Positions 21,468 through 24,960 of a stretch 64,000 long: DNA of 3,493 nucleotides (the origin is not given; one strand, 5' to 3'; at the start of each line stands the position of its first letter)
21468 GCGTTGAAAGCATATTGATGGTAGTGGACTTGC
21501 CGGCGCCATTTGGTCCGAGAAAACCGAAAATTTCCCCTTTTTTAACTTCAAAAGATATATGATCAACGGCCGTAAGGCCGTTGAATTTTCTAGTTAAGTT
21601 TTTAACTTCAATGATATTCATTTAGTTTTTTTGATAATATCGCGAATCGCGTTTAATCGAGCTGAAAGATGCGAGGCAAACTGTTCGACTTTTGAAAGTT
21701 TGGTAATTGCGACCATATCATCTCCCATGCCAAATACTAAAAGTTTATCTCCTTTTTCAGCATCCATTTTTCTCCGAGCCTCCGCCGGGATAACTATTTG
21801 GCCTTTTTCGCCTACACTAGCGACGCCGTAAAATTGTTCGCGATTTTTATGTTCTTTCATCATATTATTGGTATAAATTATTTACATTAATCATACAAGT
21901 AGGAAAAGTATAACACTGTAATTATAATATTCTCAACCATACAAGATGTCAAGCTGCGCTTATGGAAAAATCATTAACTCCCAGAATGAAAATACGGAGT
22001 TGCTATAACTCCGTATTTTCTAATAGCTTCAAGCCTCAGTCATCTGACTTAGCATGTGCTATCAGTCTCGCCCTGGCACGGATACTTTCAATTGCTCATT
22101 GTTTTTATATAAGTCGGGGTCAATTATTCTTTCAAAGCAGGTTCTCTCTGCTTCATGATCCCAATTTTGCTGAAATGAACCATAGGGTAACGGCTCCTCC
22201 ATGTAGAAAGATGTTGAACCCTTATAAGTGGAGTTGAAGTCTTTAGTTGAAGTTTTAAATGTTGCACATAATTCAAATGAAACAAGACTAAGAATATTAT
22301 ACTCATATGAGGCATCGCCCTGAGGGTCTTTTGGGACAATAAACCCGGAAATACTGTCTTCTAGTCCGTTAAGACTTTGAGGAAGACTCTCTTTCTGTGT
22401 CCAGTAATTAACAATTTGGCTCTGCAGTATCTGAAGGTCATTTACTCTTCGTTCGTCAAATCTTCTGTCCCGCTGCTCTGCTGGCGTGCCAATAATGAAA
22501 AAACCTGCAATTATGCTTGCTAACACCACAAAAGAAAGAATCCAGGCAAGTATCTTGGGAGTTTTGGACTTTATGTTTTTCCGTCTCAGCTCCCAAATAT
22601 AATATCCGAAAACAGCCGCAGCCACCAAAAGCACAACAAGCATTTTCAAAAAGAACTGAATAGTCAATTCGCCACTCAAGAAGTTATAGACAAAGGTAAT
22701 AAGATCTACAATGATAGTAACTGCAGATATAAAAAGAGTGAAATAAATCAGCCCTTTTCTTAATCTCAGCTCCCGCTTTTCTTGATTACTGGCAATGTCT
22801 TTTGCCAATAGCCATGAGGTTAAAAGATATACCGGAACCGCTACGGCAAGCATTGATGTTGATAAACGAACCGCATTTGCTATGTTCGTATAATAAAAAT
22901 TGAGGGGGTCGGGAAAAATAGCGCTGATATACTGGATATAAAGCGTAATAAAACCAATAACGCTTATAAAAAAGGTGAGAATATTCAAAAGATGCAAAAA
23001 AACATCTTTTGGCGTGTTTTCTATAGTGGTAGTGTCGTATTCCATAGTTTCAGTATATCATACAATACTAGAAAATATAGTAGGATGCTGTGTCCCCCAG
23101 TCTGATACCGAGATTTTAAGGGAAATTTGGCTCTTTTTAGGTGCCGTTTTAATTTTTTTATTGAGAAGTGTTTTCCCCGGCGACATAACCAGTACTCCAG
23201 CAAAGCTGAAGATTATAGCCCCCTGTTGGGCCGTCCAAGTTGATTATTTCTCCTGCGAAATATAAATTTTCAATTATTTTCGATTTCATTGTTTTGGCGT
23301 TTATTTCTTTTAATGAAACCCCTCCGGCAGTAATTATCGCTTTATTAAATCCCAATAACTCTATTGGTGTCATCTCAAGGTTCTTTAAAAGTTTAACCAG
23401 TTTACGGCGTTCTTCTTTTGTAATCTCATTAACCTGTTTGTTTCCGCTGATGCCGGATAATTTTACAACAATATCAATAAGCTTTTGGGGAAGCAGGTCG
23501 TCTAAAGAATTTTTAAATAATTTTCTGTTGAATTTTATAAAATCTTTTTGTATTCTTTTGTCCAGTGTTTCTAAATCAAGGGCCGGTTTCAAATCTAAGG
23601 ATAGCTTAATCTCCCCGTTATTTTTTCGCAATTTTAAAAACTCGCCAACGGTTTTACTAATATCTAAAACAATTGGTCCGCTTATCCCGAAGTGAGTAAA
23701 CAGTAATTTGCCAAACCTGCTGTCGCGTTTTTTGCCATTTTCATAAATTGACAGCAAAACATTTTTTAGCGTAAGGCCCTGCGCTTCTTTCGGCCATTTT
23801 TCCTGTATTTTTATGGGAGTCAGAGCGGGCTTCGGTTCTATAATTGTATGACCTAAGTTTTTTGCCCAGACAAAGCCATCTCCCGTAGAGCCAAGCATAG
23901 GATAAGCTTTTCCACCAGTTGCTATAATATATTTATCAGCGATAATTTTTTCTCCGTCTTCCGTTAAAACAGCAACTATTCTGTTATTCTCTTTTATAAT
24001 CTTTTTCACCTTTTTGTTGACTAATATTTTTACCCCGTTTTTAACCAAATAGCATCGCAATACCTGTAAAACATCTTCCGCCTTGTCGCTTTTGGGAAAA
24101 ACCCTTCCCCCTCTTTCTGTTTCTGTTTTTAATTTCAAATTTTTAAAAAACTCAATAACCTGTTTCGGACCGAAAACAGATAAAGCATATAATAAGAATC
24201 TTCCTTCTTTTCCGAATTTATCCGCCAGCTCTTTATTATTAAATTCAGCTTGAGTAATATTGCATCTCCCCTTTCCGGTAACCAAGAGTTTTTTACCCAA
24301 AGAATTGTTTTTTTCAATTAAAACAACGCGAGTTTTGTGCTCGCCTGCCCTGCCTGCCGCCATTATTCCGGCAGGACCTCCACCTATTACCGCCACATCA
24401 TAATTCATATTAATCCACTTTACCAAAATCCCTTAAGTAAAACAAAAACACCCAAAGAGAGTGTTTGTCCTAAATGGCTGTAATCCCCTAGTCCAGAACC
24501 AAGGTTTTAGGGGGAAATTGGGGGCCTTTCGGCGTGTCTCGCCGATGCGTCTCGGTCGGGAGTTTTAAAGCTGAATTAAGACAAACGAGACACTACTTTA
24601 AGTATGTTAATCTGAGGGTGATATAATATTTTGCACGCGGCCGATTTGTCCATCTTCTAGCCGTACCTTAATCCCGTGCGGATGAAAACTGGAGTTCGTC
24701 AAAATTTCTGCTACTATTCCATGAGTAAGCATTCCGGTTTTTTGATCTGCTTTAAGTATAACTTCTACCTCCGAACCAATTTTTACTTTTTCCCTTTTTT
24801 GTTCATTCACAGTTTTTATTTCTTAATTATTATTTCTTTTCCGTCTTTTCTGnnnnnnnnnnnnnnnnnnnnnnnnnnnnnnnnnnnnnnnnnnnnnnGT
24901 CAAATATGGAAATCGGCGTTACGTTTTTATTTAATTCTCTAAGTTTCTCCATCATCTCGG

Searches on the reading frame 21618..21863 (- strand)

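Call 68: search_protein_families(library=pfam, max_evalue=0.001, proteins=[window:21618-21863:-])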
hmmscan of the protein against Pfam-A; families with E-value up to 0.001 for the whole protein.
window:21618-21863:- (81 aa): 1 family
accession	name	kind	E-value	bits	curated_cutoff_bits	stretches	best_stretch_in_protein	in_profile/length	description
PF04014.23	MazE_antitoxin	-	1e-07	32.3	24.7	1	15-56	2-43/48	Antidote-toxin recognition MazE, bacterial antitoxin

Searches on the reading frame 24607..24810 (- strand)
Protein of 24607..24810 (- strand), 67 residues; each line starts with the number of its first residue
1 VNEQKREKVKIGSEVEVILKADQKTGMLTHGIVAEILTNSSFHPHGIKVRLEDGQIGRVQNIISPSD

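Call 68: search_protein_families(library=pfam, max_evalue=0.001, proteins=[window:24607-24810:-])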
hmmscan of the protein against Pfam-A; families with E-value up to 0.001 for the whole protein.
window:24607-24810:- (67 aa): 1 family
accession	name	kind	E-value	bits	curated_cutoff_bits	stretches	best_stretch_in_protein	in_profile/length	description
PF09962.14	DUF2196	-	4.4e-30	103.8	25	1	3-62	2-61/61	Uncharacterized conserved protein (DUF2196)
